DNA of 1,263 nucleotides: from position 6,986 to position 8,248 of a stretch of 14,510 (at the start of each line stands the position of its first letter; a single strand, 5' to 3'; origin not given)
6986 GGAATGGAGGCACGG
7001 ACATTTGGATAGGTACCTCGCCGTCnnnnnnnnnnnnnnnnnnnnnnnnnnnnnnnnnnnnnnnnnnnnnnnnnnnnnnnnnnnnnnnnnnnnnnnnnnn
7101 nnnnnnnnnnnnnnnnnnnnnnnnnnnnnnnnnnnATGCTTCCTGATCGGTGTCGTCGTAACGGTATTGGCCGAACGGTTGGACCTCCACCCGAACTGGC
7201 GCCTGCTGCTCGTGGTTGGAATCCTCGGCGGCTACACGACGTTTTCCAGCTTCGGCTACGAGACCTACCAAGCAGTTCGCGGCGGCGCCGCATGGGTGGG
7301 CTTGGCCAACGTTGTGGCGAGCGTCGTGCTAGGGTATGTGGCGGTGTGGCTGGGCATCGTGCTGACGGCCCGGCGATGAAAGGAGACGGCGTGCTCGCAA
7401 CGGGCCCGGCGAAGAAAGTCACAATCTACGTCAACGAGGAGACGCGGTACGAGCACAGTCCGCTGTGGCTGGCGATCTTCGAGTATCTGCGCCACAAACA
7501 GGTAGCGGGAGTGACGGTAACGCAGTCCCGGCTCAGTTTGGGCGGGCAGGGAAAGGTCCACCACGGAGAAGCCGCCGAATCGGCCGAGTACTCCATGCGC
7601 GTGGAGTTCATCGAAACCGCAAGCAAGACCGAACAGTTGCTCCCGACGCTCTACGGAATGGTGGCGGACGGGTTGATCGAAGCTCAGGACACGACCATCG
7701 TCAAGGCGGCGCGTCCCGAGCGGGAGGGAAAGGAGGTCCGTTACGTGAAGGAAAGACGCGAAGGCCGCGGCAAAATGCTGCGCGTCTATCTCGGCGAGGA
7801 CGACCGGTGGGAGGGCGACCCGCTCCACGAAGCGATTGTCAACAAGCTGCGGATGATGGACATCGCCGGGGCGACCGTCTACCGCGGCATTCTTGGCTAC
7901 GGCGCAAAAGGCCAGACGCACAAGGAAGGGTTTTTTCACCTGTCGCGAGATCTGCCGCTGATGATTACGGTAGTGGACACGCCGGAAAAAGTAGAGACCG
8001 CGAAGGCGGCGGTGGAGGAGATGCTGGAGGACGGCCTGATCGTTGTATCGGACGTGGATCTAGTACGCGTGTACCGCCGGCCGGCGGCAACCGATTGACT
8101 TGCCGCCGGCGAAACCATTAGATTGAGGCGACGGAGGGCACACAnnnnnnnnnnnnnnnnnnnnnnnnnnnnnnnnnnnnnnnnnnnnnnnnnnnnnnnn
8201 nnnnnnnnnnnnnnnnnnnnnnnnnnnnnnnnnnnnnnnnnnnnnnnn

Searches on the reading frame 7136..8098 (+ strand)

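Call 6: search_protein_families(library=pfam, proteins=[window:7136-8098:+], max_evalue=0.01)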
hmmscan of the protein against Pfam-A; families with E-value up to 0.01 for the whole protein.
window:7136-8098:+ (320 aa): 2 families
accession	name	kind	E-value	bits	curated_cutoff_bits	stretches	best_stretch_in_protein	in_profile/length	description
PF02641.20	DUF190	-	1.2e-53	179.8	23.4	2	213-308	1-96/97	Uncharacterized ACR, COG1993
PF00543.27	P-II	-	1.8e-06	28.7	25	1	232-314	14-99/102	Nitrogen regulatory protein P-II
